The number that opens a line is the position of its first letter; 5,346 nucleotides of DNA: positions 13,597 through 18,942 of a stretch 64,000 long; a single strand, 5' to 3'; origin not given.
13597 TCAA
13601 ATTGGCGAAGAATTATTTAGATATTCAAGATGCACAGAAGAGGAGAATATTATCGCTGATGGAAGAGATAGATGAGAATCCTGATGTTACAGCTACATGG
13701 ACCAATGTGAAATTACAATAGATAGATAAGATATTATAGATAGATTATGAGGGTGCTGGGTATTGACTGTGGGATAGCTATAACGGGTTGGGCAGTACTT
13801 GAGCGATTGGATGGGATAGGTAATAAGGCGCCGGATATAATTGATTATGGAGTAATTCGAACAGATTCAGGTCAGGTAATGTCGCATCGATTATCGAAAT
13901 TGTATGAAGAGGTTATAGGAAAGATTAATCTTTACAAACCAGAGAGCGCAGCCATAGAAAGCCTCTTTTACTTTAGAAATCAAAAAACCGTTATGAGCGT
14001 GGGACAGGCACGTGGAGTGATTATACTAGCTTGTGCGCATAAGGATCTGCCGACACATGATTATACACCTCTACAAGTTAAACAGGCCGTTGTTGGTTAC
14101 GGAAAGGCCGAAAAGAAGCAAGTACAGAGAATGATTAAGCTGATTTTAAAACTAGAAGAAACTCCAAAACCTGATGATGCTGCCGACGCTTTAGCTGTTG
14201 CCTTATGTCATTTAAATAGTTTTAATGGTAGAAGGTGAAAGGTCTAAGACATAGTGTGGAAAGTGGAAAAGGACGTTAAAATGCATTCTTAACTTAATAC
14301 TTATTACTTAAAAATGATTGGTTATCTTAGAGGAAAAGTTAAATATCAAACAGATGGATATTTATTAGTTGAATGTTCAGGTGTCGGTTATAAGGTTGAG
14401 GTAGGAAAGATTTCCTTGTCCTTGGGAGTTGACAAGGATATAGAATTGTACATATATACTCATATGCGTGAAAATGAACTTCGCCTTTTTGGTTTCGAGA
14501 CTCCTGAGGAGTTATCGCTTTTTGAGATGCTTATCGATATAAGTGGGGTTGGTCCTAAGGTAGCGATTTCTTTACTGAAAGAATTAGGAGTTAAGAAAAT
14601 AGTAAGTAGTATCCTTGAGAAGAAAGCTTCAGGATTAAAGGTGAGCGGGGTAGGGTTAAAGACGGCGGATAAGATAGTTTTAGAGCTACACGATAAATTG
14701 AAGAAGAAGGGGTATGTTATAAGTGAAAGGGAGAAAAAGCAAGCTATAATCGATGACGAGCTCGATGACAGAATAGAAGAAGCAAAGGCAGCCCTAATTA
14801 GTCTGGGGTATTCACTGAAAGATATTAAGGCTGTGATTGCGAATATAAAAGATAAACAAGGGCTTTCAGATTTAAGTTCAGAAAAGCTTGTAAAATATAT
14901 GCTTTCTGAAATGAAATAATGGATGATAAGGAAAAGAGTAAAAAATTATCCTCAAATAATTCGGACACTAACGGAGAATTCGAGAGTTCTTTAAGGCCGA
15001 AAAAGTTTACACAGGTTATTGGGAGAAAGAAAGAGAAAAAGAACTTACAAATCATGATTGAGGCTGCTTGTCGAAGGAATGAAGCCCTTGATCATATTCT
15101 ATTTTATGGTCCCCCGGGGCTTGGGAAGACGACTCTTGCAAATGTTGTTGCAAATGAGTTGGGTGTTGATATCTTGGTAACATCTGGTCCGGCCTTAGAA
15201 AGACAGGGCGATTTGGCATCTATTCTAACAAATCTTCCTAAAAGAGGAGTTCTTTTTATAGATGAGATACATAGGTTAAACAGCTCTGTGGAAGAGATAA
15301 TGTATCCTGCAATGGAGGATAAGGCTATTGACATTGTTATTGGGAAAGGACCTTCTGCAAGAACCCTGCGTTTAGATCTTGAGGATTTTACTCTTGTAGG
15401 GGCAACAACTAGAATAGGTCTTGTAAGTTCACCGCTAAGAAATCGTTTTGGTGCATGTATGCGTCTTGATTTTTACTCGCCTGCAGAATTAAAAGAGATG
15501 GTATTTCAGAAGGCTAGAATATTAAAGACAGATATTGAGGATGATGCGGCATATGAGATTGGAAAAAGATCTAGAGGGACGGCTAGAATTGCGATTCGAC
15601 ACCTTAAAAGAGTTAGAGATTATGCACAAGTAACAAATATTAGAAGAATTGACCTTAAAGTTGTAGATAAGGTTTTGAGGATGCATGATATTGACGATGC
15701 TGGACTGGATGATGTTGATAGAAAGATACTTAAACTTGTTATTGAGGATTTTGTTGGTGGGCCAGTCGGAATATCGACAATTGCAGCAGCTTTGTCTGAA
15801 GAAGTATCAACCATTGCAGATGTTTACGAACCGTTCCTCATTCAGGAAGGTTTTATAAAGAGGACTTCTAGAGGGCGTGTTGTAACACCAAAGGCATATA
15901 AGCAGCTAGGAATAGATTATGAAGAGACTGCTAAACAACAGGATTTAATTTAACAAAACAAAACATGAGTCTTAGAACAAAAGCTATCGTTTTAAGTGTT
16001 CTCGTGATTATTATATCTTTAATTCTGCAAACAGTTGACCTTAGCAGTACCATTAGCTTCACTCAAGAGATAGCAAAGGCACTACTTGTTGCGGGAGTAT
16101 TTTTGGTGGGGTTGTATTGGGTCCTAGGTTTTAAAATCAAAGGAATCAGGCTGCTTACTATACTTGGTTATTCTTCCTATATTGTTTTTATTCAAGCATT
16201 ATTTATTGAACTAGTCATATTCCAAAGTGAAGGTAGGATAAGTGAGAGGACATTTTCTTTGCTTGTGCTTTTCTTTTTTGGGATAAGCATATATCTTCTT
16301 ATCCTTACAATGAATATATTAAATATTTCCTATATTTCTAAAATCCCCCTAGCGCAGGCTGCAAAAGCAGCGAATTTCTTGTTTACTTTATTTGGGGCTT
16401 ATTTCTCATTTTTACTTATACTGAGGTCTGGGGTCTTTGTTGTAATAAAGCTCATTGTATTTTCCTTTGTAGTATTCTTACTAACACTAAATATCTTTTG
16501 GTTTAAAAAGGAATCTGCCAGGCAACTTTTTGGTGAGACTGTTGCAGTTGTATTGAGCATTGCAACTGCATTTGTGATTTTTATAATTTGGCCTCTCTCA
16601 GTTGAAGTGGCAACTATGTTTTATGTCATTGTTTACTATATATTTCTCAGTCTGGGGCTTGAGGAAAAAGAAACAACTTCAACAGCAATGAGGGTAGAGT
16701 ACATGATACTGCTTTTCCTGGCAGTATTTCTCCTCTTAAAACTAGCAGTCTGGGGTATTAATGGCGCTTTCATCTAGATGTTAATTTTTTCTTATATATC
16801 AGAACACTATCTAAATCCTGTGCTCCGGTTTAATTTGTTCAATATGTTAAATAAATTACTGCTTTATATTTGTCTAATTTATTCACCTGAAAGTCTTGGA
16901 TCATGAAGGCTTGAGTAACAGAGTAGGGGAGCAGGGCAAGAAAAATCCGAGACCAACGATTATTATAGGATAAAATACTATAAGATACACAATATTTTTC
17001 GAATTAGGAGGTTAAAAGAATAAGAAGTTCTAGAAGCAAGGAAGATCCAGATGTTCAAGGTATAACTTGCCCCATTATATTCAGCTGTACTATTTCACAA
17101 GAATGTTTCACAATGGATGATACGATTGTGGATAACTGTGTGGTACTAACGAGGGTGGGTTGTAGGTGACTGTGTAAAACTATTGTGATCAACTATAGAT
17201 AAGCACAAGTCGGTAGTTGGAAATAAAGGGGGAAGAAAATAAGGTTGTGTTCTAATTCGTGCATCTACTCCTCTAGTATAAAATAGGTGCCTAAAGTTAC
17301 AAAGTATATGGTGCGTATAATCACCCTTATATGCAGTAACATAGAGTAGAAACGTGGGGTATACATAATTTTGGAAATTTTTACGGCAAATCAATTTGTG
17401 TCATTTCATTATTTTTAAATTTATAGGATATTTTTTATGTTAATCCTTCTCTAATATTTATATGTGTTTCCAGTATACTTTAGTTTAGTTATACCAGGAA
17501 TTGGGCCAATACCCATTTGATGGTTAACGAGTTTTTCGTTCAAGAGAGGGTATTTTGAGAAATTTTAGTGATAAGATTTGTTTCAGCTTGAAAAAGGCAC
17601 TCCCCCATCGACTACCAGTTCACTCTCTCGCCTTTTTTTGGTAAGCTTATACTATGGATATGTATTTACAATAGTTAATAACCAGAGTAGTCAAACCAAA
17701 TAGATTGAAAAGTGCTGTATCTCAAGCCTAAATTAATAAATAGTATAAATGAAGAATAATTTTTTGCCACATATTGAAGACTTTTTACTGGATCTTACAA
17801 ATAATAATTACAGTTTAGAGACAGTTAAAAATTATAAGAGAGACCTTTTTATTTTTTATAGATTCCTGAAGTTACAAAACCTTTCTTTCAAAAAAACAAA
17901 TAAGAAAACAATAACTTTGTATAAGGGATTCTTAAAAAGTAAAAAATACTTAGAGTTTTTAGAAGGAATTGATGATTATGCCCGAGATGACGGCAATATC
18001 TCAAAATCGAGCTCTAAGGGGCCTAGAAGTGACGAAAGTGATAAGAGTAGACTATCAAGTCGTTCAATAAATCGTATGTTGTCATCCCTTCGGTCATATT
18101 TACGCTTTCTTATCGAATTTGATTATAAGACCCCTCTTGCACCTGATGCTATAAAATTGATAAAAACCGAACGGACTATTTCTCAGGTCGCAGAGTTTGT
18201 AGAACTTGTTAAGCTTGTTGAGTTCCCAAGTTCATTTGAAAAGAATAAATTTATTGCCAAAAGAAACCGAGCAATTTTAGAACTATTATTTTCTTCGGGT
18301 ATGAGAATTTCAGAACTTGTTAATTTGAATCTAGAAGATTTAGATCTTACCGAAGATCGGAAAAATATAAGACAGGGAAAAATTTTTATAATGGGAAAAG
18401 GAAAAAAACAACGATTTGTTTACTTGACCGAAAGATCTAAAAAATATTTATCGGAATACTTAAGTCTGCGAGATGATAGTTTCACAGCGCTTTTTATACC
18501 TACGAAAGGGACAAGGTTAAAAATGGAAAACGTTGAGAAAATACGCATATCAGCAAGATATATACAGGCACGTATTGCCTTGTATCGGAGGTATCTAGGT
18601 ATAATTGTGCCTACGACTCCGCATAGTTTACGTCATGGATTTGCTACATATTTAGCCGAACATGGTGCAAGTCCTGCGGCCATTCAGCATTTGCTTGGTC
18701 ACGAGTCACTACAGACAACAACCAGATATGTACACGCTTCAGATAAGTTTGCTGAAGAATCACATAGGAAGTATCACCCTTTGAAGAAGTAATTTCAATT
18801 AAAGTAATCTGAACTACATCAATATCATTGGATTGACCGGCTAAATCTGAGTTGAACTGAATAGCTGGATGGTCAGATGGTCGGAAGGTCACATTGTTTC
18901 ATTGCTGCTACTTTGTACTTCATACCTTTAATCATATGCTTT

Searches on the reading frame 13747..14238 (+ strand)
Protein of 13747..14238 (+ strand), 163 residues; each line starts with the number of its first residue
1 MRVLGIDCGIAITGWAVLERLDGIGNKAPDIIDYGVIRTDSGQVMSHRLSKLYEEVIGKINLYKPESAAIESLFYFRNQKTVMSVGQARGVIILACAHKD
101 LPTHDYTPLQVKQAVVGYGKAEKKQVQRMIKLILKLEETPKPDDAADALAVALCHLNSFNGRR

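Call 10: search_protein_families(library=pfam, proteins=[window:13747-14238:+], max_evalue=0.001)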
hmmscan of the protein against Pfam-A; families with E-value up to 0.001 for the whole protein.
window:13747-14238:+ (163 aa): 1 family
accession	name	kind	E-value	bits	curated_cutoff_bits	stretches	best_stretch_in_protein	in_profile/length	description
PF02075.23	RuvC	-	3.8e-48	163.6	22.2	1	3-155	1-148/148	Crossover junction endodeoxyribonuclease RuvC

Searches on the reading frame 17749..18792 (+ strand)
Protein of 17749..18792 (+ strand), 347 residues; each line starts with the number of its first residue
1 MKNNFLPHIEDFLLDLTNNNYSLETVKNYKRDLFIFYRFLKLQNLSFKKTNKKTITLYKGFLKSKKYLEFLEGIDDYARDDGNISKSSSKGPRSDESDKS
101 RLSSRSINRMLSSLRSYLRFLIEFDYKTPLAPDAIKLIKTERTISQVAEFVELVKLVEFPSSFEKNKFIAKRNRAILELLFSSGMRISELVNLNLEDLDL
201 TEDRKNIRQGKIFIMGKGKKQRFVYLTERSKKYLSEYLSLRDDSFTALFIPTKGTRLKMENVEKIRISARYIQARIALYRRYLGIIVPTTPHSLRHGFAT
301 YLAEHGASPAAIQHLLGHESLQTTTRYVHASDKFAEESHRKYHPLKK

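Call 3: search_protein_families(library=pfam, proteins=[window:17749-18792:+], max_evalue=0.1)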
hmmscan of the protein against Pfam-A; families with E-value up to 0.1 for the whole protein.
window:17749-18792:+ (347 aa): 5 families
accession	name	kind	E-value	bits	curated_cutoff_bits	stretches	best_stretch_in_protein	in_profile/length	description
PF00589.27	Phage_integrase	-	1.7e-34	119.5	27.1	1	154-332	9-170/172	Phage integrase family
PF02899.23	Phage_int_SAM_1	-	3.2e-08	34.2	22.3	2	96-122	54-80/83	Phage integrase, N-terminal SAM-like domain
PF16795.10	Phage_integr_3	-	0.00018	21.9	27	0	163-227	13-78/161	Archaeal phage integrase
PF13102.12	Phage_int_SAM_5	-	0.017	15.9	22.3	1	5-119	2-80/98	Phage integrase SAM-like domain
PF13495.12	Phage_int_SAM_4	-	0.081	13.8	27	0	8-39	45-77/85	Phage integrase, N-terminal SAM-like domain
